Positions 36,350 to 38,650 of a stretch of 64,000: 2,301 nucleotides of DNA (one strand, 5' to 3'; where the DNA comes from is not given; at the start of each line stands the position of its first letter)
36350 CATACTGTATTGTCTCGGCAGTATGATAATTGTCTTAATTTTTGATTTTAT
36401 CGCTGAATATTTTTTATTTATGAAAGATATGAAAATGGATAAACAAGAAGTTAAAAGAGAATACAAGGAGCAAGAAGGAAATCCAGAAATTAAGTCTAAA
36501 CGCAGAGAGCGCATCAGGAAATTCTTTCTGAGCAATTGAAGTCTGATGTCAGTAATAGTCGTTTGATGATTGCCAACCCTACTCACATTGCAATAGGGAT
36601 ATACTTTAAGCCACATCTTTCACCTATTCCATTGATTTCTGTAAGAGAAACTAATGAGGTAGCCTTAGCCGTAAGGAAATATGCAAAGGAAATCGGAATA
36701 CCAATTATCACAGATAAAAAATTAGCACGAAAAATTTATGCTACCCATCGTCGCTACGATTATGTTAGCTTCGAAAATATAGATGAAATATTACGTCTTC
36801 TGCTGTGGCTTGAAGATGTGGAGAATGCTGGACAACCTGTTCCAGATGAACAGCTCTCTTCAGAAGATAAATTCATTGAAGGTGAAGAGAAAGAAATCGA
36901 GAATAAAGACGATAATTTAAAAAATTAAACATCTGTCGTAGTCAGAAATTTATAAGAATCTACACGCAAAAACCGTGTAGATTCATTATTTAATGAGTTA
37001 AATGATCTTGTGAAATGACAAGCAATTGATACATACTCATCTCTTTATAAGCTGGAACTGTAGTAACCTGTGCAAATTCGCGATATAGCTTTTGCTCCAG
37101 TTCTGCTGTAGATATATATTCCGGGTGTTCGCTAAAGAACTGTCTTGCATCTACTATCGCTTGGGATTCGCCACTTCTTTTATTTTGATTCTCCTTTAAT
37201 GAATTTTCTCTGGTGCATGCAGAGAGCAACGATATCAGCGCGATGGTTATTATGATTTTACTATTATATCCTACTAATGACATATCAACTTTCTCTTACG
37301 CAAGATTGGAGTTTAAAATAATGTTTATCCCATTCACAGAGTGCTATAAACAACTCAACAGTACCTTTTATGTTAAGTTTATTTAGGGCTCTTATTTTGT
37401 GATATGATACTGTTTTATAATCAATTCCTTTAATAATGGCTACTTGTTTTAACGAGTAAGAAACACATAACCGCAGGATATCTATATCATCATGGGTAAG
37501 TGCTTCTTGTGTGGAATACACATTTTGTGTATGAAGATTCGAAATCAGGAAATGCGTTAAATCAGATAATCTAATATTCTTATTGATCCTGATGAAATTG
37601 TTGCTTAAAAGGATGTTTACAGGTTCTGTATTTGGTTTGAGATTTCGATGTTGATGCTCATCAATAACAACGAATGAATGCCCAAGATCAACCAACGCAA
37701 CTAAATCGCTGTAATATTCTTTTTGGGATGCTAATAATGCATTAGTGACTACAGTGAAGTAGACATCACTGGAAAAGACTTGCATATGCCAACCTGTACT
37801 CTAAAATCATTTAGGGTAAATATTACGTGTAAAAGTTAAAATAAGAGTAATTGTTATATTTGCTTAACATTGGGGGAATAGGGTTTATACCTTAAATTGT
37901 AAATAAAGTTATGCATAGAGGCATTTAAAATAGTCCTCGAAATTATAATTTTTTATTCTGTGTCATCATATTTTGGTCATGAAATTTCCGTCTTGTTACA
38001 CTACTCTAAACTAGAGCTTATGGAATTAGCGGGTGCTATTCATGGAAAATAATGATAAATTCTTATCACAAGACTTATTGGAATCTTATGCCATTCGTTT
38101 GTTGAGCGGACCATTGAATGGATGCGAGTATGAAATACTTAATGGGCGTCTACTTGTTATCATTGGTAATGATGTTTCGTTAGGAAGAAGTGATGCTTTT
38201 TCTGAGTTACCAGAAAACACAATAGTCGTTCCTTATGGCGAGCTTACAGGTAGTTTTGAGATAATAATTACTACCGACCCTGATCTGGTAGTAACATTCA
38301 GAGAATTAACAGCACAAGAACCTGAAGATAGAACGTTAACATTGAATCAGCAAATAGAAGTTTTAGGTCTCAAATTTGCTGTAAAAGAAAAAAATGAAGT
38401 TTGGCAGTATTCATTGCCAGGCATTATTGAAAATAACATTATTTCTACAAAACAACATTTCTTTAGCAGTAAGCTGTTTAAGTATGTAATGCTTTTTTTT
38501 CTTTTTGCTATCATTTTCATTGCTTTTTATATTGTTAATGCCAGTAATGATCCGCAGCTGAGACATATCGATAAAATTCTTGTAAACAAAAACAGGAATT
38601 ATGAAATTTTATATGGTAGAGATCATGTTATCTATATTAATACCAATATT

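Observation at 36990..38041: etrA-like regulator translationally coupled to a 97-aa lipoprotein, divergent from the needle-complex operon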

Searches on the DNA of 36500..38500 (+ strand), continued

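Call 55: search_dna_similar(query=L002:3638-5341:+, collection=ecoli_genomes, mode=near, max_rows=5)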
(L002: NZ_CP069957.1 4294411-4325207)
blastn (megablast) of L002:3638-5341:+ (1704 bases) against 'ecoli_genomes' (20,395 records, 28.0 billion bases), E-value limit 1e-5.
Records with a match: 984; places in all: 985; records where one place covers at least 80% of the query: 981.
Genomes with a match: 984 of 5426; with a place that covers at least 80% of the query: 981. Places per genome that has any: lowest 1, median 1, highest 2. On chromosomes: 985 places; on plasmids: 0.
Best place of each record, by identity: >=99% 327; 95-99% 657.
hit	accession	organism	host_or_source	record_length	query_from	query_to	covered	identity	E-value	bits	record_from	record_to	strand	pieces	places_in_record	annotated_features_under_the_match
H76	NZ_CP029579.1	Escherichia coli strain DA33137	Homo sapiens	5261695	1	1704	100%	100.0%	0e+0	3147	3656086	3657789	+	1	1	sctC: type III secretion system outer membrane ring subunit SctC | helix-turn-helix domain-containing protein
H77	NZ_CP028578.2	Escherichia coli strain WCHEC005784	Homo sapiens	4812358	1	1704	100%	100.0%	0e+0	3147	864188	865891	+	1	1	sctC: type III secretion system outer membrane ring subunit SctC | helix-turn-helix domain-containing protein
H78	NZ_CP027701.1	Escherichia coli strain 675SK2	-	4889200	1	1704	100%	100.0%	0e+0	3147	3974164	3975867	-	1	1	sctC: type III secretion system outer membrane ring subunit SctC | helix-turn-helix domain-containing protein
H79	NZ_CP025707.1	Escherichia coli strain YDC107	Homo sapiens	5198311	1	1704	100%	100.0%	0e+0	3147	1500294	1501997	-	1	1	sctC: type III secretion system outer membrane ring subunit SctC | helix-turn-helix domain-containing protein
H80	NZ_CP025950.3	Escherichia coli strain SCEC020023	Homo sapiens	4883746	1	1704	100%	100.0%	0e+0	3147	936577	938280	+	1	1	sctC: type III secretion system outer membrane ring subunit SctC | helix-turn-helix domain-containing protein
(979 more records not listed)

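Call 67: search_rna_families(source=window, start=36500, end=38500, threshold=evalue, max_evalue=1)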
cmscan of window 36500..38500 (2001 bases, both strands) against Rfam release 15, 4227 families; matches with E-value up to 1: 1.
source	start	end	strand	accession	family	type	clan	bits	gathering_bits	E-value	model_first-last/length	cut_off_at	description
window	37744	37781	+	RF00040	rne5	Cis-reg;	-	16.3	180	0.044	241-278/333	no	RNase E 5' UTR element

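Call 81: search_dna_similar(query=L007:9400-10400:+, collection=ecoli_genomes, mode=near, max_rows=40)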
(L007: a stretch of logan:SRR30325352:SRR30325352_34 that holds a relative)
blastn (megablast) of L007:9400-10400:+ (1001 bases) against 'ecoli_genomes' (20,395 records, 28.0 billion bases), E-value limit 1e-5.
Records with a match: 3084; places in all: 3111; records where one place covers at least 80% of the query: 3022.
Genomes with a match: 3084 of 5426; with a place that covers at least 80% of the query: 3022. Places per genome that has any: lowest 1, median 1, highest 2. On chromosomes: 3111 places; on plasmids: 0.
Best place of each record, by identity: >=99% 214; 95-99% 1843; 90-95% 1026; 80-90% 1.
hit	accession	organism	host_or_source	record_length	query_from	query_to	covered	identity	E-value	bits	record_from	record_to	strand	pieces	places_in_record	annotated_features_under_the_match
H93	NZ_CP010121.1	Escherichia coli strain C4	cow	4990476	1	1001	100%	99.9%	0e+0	1844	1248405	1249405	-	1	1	helix-turn-helix transcriptional regulator | invasion protein | EscU/YscU/HrcU family type III secretion system export apparatus ...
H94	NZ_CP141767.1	Escherichia coli strain T-HYM1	duck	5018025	1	1001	100%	99.9%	0e+0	1844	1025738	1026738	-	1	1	helix-turn-helix transcriptional regulator | invasion protein | EscU/YscU/HrcU family type III secretion system export apparatus ...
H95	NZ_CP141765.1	Escherichia coli strain HYM1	duck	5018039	1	1001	100%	99.9%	0e+0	1844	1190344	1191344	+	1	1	helix-turn-helix transcriptional regulator | invasion protein | EscU/YscU/HrcU family type III secretion system export apparatus ...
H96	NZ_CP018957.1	Escherichia coli strain Ecol_316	Homo sapiens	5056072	1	1001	100%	99.8%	0e+0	1838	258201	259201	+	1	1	helix-turn-helix transcriptional regulator | invasion protein | EscU/YscU/HrcU family type III secretion system export apparatus ...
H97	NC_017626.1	Escherichia coli 042 strain 042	-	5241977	1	1001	100%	99.8%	0e+0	1838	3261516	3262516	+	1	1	helix-turn-helix transcriptional regulator | invasion protein | EscU/YscU/HrcU family type III secretion system export apparatus ...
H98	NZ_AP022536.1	Escherichia coli strain THO-008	Homo sapiens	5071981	1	1001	100%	99.8%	0e+0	1838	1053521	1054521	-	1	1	helix-turn-helix transcriptional regulator | invasion protein | EscU/YscU/HrcU family type III secretion system export apparatus ...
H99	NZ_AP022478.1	Escherichia coli strain STN0717-11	-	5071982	1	1001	100%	99.8%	0e+0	1838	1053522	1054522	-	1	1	helix-turn-helix transcriptional regulator | invasion protein | EscU/YscU/HrcU family type III secretion system export apparatus ...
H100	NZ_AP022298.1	Escherichia coli strain BEC1-S17-ESBL-09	-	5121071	1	1001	100%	99.8%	0e+0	1838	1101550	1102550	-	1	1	helix-turn-helix transcriptional regulator | invasion protein | EscU/YscU/HrcU family type III secretion system export apparatus ...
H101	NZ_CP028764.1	Escherichia coli strain A10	wood-wren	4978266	1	1001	100%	99.8%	0e+0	1838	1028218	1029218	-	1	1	helix-turn-helix transcriptional regulator | invasion protein | EscU/YscU/HrcU family type III secretion system export apparatus ...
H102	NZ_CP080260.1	Escherichia coli strain 135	Chicken fecal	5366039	1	1001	100%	99.8%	0e+0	1838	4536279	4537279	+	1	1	helix-turn-helix transcriptional regulator | invasion protein | EscU/YscU/HrcU family type III secretion system export apparatus ...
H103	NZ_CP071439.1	Escherichia coli strain EcPNK004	Homo sapiens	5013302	1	1001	100%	99.8%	0e+0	1838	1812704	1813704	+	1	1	helix-turn-helix transcriptional regulator | invasion protein | EscU/YscU/HrcU family type III secretion system export apparatus ...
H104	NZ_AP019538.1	Escherichia coli strain THO-008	Homo sapiens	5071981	1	1001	100%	99.8%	0e+0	1838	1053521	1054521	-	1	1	helix-turn-helix transcriptional regulator | invasion protein | EscU/YscU/HrcU family type III secretion system export apparatus ...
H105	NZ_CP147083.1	Escherichia coli strain JSWP006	municipal wastewater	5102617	1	1001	100%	99.8%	0e+0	1838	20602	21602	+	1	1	helix-turn-helix transcriptional regulator | invasion protein | EscU/YscU/HrcU family type III secretion system export apparatus ...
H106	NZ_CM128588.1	Escherichia coli strain 300033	Homo sapiens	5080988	1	1001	100%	99.8%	0e+0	1838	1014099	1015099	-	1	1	helix-turn-helix transcriptional regulator | invasion protein | EscU/YscU/HrcU family type III secretion system export apparatus ...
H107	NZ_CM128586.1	Escherichia coli strain 300444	Homo sapiens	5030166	1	1001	100%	99.8%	0e+0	1838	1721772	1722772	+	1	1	helix-turn-helix transcriptional regulator | invasion protein | EscU/YscU/HrcU family type III secretion system export apparatus ...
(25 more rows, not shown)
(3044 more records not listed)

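Call 82: get_annotated_region(hit=H97, flank=13500)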
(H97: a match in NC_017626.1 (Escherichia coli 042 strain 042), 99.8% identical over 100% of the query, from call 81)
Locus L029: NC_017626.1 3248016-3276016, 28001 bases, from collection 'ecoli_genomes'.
description: Escherichia coli 042, complete sequence
organism: Escherichia coli 042 strain 042 (NCBI taxid 216592)
replicon: chromosome; assembly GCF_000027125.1
host: -; source: -; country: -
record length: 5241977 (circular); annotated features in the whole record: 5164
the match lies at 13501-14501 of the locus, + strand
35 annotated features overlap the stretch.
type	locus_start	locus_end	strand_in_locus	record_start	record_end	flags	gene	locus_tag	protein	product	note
CDS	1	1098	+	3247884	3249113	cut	yqeG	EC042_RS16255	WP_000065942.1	amino acid permease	-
CDS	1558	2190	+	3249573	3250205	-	yqeH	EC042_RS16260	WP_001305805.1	helix-turn-helix transcriptional regulator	-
CDS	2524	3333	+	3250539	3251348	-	yqeI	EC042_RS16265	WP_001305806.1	winged helix-turn-helix domain-containing protein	-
CDS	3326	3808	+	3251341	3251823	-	yqeJ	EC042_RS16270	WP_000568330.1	protein YqeJ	-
CDS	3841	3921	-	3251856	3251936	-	-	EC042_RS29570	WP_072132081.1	hypothetical protein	-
CDS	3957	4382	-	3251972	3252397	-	yqeK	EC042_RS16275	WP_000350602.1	protein YqeK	-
CDS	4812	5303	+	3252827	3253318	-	-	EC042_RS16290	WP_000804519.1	hypothetical protein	-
CDS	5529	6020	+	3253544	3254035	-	ygeG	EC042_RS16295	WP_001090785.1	tetratricopeptide repeat protein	-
CDS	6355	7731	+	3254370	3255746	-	ygeH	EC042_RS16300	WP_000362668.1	HilA family transcriptional regulator YgeH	-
CDS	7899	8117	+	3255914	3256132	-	-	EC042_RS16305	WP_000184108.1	hypothetical protein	-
CDS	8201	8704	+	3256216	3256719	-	-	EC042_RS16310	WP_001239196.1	lytic transglycosylase domain-containing protein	-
CDS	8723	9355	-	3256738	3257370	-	-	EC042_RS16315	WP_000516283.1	LuxR C-terminal-related transcriptional regulator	-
CDS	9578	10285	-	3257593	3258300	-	-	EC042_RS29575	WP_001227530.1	hypothetical protein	-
CDS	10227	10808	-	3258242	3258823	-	-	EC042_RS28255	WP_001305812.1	type III secretion apparatus protein OrgA/MxiK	-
CDS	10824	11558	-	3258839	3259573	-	-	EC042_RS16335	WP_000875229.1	EscJ/YscJ/HrcJ family type III secretion inner membrane ring protein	-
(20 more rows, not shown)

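Call 100: search_dna_similar(query=window:37254-37293:-, collection=ecoli_genomes, mode=near, max_rows=3, max_evalue=0.001)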
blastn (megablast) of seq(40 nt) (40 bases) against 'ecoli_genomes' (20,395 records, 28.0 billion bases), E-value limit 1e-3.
Records with a match: 2079; places in all: 2079; records where one place covers at least 80% of the query: 2079.
Genomes with a match: 2079 of 5426; with a place that covers at least 80% of the query: 2079. Places per genome that has any: lowest 1, median 1, highest 1. On chromosomes: 2079 places; on plasmids: 0.
Best place of each record, by identity: >=99% 763; 95-99% 1316.
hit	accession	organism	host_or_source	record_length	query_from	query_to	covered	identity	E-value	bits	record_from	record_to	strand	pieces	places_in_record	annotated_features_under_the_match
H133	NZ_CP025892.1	Escherichia coli strain 503025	Homo sapiens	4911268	1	40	100%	100.0%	9e-12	75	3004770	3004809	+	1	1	hypothetical protein | helix-turn-helix transcriptional regulator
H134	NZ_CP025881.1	Escherichia coli strain 503440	Homo sapiens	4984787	1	40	100%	100.0%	9e-12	75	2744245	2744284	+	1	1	hypothetical protein | helix-turn-helix transcriptional regulator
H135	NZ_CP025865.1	Escherichia coli strain 504211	Homo sapiens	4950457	1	40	100%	100.0%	9e-12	75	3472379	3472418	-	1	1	hypothetical protein | helix-turn-helix transcriptional regulator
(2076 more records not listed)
